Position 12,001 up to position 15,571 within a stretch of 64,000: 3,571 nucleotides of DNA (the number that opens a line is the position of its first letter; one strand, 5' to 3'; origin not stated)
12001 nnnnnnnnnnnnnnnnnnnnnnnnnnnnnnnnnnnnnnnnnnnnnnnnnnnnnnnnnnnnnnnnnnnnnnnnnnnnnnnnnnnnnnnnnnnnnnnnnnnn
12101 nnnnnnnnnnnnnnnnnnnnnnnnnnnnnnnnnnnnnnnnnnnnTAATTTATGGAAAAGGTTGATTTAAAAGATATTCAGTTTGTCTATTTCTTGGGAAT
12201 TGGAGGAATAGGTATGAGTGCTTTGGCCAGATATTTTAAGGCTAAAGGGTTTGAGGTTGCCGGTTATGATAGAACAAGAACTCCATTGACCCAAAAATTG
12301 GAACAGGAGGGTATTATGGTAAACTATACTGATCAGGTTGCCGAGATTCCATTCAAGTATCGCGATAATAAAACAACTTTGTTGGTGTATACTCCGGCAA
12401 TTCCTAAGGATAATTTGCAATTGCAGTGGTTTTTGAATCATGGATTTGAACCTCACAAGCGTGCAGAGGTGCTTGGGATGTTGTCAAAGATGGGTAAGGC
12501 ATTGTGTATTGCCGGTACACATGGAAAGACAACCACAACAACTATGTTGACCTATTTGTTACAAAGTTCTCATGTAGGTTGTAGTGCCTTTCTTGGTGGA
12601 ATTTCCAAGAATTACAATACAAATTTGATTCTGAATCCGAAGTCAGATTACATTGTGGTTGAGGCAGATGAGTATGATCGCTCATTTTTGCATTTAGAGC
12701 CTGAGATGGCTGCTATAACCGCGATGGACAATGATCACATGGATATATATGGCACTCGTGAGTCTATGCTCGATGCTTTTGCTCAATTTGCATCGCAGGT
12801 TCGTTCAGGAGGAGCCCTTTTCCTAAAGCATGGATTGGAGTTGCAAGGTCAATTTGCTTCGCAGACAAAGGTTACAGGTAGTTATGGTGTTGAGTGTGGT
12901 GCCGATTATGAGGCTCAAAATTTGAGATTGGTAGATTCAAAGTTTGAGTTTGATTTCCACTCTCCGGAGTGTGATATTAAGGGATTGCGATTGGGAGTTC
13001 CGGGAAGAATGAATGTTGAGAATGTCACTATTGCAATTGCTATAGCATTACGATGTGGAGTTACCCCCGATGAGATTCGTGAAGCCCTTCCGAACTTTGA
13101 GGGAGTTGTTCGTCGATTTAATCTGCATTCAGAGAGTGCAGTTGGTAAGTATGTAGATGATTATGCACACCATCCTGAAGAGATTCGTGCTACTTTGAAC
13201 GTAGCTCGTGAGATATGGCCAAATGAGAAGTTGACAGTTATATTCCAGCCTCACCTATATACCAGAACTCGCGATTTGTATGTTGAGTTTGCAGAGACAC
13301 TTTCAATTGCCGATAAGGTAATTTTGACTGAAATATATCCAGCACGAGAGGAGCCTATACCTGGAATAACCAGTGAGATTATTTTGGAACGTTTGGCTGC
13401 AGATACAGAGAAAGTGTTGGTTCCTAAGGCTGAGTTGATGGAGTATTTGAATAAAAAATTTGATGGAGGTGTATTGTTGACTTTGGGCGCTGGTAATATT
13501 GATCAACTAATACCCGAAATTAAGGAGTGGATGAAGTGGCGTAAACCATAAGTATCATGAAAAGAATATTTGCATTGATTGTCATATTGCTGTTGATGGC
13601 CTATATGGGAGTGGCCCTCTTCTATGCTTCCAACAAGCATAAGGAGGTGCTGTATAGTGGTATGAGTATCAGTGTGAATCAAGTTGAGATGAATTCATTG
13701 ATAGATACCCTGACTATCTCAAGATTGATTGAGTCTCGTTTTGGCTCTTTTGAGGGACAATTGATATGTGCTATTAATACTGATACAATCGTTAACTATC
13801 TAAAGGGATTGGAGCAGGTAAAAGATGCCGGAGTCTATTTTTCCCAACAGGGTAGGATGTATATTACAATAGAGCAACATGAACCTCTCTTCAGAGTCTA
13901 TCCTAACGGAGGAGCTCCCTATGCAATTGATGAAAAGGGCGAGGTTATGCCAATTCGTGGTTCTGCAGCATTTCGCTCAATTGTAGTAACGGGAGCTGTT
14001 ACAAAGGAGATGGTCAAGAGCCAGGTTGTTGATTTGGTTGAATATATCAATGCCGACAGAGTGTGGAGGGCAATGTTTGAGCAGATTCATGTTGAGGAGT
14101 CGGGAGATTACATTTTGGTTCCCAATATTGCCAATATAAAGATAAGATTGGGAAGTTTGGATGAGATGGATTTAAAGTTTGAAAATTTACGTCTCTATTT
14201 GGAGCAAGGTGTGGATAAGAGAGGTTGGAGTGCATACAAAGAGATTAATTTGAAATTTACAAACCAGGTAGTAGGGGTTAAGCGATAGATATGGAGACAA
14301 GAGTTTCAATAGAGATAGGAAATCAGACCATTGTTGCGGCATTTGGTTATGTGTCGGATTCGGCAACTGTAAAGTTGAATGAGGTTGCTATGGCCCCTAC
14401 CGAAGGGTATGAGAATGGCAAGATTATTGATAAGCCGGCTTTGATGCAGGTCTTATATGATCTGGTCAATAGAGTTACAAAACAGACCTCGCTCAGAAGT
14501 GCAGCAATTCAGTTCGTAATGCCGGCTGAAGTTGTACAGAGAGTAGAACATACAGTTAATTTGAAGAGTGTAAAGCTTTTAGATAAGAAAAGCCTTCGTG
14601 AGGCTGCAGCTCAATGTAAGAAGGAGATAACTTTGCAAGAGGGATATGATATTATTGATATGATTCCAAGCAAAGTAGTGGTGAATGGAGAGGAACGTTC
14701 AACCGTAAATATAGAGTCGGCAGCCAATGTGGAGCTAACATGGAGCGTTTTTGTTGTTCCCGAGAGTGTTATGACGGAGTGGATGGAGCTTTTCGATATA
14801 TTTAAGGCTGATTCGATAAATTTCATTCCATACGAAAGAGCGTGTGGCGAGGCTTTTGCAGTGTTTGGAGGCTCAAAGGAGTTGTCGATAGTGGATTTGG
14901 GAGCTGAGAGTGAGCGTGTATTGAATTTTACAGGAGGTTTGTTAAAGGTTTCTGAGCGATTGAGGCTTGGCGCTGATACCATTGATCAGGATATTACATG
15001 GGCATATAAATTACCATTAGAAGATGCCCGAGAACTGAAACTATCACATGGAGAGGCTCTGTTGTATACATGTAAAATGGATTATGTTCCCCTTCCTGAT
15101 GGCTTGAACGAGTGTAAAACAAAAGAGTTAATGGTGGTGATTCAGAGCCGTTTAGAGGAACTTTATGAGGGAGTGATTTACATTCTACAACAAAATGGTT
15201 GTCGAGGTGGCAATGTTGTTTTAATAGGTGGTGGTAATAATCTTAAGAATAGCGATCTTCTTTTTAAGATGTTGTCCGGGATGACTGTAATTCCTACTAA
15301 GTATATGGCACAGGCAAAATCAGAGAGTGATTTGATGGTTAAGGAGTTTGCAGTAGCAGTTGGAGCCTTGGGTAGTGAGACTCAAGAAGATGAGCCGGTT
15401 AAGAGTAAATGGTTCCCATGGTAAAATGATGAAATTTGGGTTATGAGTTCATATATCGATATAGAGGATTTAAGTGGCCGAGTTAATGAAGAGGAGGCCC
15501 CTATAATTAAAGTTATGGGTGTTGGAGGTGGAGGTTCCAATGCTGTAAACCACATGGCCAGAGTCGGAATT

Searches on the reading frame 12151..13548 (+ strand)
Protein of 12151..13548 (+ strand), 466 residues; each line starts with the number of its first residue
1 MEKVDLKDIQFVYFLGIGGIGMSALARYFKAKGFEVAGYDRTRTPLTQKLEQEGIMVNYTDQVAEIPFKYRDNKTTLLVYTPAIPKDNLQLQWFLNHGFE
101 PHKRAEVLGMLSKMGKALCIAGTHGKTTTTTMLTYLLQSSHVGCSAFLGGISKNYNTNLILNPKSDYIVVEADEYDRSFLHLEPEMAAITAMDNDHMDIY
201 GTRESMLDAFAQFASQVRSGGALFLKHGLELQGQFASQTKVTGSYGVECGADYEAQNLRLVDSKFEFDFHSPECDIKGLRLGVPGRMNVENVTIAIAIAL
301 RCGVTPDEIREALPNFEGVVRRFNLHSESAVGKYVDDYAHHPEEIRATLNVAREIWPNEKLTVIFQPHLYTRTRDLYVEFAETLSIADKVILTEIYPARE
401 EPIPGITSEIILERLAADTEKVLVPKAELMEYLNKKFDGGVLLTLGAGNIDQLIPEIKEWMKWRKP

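Call 56: search_protein_families(library=pfam, proteins=[window:12151-13548:+])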
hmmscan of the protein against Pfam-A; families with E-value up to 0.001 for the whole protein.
window:12151-13548:+ (466 aa): 3 families
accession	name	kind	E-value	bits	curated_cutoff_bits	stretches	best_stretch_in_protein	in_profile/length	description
PF08245.18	Mur_ligase_M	-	1.4e-23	84.4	24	1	120-299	1-200/200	Mur ligase middle domain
PF02875.26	Mur_ligase_C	-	3.3e-16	60.7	28.4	1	321-448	1-127/127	Mur ligase, glutamate ligase domain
PF01225.30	Mur_ligase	-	3.1e-15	56.8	21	1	12-113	2-92/95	Mur ligase family, catalytic domain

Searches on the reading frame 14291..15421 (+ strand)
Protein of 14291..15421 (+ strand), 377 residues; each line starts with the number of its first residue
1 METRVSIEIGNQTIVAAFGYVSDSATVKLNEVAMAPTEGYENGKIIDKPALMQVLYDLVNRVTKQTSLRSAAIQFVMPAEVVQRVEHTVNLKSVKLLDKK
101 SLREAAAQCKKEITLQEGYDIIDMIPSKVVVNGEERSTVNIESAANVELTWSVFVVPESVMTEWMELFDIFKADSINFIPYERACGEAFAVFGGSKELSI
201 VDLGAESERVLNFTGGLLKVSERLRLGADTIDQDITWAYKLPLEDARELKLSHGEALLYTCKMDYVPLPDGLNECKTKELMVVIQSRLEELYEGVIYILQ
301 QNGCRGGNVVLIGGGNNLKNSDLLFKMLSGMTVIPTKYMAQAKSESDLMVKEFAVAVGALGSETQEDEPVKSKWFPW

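Call 4: search_protein_families(library=pfam, proteins=[window:14291-15421:+])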
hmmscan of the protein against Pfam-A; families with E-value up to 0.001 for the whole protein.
window:14291-15421:+ (377 aa): 1 family
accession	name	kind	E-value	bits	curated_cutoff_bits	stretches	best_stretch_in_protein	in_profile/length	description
PF14450.12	FtsA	-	6e-08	33.5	31.8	1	200-358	2-127/127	Cell division protein FtsA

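Call 5: search_protein_families(library=ncbifam, proteins=[window:14291-15421:+])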
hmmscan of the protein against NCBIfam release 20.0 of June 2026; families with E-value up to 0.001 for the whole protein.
window:14291-15421:+ (377 aa): 3 families
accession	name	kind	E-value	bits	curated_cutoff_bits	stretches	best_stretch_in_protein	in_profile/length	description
TIGR01174.1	ftsA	equivalog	4.8e-19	68.7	175.85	1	5-321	3-330/371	cell division protein FtsA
NF007009.0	PRK09472.1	equivalog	1.4e-07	31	409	1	199-262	207-270/420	cell division protein FtsA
TIGR01175.1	pilM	subfamily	2.6e-06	26.7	133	0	192-326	183-303/348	type IV pilus assembly protein PilM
